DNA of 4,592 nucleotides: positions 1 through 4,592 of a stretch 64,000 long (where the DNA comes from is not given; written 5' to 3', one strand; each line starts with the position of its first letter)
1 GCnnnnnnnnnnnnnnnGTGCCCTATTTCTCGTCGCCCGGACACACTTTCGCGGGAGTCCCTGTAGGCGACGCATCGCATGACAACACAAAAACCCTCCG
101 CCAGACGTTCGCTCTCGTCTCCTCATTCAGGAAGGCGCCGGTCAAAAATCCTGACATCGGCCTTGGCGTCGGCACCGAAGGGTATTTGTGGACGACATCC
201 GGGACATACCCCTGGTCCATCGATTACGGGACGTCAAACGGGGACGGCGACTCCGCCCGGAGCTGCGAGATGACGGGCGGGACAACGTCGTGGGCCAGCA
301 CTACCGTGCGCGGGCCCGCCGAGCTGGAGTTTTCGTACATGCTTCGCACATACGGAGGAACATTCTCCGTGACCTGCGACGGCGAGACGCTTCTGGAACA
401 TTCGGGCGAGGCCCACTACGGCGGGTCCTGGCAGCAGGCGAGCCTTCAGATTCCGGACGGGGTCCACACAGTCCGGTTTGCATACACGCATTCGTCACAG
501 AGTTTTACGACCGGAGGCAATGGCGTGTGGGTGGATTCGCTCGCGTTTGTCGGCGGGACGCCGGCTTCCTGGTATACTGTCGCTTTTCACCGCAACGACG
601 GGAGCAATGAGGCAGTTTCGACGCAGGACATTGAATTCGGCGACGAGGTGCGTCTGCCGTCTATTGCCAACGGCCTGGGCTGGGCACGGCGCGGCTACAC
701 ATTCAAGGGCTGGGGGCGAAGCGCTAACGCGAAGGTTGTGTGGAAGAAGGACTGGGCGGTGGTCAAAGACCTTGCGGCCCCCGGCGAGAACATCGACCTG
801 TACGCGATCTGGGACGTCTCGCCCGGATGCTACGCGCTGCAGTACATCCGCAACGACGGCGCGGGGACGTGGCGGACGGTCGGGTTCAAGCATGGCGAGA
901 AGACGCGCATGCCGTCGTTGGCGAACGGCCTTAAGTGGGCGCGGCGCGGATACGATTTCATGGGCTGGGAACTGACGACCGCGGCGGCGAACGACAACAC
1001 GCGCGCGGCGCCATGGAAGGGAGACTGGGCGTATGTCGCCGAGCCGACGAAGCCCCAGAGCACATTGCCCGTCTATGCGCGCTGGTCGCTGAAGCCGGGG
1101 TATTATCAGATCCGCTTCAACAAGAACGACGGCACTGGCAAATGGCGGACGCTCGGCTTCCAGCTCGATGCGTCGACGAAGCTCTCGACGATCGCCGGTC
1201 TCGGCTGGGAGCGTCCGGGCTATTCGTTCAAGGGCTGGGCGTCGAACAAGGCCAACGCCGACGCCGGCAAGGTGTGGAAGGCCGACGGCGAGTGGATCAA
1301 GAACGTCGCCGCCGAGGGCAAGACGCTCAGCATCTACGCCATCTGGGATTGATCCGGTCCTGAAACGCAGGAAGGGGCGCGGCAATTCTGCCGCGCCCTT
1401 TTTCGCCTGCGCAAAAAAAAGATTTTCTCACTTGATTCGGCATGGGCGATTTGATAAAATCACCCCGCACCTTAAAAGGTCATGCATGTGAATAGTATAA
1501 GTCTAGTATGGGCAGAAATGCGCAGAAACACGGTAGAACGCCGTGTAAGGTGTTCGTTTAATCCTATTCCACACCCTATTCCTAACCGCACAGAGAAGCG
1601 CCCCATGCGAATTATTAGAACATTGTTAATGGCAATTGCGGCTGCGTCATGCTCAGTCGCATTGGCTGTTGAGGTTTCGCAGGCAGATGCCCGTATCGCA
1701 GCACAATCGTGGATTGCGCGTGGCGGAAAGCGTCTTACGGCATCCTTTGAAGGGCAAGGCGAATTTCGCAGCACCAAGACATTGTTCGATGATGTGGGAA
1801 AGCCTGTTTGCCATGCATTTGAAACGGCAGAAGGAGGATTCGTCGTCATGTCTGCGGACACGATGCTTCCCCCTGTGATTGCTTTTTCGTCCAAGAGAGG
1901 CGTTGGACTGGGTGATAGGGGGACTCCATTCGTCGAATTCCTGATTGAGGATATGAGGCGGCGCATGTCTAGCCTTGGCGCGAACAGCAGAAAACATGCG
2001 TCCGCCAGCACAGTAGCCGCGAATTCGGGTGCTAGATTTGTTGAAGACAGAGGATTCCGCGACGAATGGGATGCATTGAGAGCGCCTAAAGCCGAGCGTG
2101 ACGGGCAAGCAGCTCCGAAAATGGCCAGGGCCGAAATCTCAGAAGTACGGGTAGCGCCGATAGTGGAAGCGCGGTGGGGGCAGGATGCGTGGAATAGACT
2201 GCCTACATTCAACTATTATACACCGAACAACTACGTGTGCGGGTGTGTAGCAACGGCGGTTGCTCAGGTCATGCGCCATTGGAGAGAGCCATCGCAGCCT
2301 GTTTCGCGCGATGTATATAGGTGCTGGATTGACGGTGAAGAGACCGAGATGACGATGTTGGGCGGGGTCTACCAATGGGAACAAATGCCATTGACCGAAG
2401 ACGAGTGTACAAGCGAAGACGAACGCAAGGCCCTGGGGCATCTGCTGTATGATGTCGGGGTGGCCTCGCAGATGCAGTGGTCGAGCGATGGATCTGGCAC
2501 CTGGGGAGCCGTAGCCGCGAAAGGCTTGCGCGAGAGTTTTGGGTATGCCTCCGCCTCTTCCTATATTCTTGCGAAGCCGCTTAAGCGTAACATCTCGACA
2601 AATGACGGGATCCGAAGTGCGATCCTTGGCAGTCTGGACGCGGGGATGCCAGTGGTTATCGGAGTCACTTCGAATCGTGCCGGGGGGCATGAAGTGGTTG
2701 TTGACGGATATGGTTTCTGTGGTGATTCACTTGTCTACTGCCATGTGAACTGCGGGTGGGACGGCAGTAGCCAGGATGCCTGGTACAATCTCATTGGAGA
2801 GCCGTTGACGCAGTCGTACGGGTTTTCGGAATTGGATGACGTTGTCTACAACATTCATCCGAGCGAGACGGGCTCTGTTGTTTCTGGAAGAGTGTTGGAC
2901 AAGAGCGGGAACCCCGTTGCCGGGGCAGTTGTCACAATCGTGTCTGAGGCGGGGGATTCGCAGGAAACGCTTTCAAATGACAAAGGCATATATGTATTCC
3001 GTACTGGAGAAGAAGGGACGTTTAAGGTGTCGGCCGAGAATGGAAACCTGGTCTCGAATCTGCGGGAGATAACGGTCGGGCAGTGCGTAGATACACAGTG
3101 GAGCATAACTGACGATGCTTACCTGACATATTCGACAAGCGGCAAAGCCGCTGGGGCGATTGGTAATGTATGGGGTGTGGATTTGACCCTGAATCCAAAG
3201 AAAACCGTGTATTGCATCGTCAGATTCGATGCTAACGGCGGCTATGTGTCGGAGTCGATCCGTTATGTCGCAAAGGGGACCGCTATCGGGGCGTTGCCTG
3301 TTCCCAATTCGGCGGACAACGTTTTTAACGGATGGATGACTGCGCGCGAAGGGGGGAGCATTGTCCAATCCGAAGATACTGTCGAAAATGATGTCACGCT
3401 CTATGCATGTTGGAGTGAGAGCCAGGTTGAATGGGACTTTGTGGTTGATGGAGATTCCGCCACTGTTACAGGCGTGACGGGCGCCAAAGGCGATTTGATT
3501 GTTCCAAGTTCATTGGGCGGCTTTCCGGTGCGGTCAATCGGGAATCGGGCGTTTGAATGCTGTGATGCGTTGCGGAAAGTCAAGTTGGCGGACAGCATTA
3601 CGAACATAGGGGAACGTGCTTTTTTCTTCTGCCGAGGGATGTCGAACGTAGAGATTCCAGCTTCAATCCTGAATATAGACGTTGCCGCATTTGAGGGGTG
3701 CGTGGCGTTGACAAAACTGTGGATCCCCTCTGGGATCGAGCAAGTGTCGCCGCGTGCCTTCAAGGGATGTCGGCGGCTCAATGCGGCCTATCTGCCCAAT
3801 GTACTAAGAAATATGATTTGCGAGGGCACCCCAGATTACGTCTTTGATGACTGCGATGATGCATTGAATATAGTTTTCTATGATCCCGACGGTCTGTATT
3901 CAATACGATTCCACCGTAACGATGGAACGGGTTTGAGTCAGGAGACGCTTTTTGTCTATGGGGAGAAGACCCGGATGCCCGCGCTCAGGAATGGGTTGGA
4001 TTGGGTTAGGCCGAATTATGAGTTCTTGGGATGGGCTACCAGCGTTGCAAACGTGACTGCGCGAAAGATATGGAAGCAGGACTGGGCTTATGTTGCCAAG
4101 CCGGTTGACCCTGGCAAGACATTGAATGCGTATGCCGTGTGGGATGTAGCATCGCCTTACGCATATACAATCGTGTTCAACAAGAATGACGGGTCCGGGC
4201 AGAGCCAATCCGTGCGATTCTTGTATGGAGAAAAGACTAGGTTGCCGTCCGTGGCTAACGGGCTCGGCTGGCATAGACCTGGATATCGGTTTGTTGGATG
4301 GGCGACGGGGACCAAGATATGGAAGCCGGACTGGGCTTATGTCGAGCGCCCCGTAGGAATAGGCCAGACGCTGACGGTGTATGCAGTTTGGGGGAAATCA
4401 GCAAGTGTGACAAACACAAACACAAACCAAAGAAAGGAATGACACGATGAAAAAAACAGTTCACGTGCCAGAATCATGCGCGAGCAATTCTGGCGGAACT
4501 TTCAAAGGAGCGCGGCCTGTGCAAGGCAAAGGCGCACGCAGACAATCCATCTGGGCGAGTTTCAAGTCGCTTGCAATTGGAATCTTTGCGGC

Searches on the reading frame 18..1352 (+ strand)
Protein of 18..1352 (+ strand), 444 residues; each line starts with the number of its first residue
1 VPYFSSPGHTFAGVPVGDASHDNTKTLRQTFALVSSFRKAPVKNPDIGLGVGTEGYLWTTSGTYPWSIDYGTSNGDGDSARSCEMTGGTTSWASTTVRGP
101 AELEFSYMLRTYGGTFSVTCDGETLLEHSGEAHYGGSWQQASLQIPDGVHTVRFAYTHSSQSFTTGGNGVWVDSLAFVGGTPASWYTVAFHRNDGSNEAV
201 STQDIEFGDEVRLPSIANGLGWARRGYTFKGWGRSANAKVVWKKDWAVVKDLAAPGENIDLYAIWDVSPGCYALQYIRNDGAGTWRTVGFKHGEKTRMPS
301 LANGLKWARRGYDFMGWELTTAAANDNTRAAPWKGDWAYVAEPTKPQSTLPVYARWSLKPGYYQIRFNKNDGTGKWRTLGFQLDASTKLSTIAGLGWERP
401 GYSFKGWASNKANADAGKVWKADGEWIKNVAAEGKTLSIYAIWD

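Call 7: search_protein_families(library=pfam, proteins=[window:18-1352:+], max_evalue=0.01)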
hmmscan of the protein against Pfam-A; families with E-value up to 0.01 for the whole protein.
window:18-1352:+ (444 aa): 2 families
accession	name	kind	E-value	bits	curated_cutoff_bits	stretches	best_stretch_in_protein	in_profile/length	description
PF09479.16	Flg_new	-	5.6e-14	52.4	27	2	186-263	1-64/65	Listeria-Bacteroides repeat domain (List_Bact_rpt)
PF18998.6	Flg_new_2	-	0.0008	19.8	23.6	0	400-414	33-47/73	Divergent InlB B-repeat domain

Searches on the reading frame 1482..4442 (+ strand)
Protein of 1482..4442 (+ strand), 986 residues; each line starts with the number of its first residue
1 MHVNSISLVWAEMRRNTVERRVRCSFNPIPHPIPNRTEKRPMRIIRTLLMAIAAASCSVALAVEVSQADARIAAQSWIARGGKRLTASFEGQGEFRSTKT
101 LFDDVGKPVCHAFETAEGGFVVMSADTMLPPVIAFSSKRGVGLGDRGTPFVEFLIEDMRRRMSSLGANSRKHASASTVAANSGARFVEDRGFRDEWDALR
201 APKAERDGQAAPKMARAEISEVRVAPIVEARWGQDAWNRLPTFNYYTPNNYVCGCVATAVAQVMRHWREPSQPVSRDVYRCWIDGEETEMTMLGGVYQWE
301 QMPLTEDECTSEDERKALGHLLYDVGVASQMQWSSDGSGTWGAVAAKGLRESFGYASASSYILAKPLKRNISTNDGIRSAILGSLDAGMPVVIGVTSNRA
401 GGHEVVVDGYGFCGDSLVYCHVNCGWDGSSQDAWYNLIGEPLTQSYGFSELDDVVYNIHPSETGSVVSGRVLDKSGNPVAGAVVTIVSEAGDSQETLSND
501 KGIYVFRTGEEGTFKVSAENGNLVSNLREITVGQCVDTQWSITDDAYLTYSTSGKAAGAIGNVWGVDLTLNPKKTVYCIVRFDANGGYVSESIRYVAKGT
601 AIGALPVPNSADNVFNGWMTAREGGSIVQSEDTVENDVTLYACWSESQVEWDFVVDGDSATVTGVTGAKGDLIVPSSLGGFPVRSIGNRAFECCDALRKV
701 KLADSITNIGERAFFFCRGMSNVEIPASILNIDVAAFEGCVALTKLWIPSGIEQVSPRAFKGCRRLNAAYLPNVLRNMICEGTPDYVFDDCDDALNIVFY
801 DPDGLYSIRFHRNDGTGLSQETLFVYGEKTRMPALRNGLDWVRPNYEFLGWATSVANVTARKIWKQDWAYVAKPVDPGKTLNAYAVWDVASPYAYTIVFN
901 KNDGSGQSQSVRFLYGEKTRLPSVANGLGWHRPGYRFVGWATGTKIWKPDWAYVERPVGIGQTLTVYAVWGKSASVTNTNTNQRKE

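Call 7: search_protein_families(library=pfam, proteins=[window:1482-4442:+], max_evalue=0.01)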
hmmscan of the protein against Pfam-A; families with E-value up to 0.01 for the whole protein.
window:1482-4442:+ (986 aa): 8 families
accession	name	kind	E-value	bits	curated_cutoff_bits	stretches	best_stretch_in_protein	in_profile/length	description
PF01640.23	Peptidase_C10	-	3.4e-40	138.8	26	1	237-435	1-194/194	Peptidase C10 family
PF09479.16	Flg_new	-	1.1e-22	80.3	27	3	580-642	3-64/65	Listeria-Bacteroides repeat domain (List_Bact_rpt)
PF13306.12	LRR_5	-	1.9e-19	70.3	27.7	1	684-791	23-123/127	BspA type Leucine rich repeat region (6 copies)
PF13620.12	CarboxypepD_reg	-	8.4e-10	39.3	32.3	1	467-532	2-69/82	Carboxypeptidase regulatory-like domain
PF13734.11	Inhibitor_I69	-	4.3e-09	37.2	25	1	63-141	2-78/98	Spi protease inhibitor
PF13715.12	CarbopepD_reg_2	-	0.0015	19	32.2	1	467-518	1-50/88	CarboxypepD_reg-like domain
PF02369.22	Big_1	-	0.0021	18.6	34.9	1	467-519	21-67/93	Bacterial Ig-like domain (group 1)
PF09134.16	Invasin_D3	-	0.0087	17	33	1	465-517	22-79/98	Invasin, domain 3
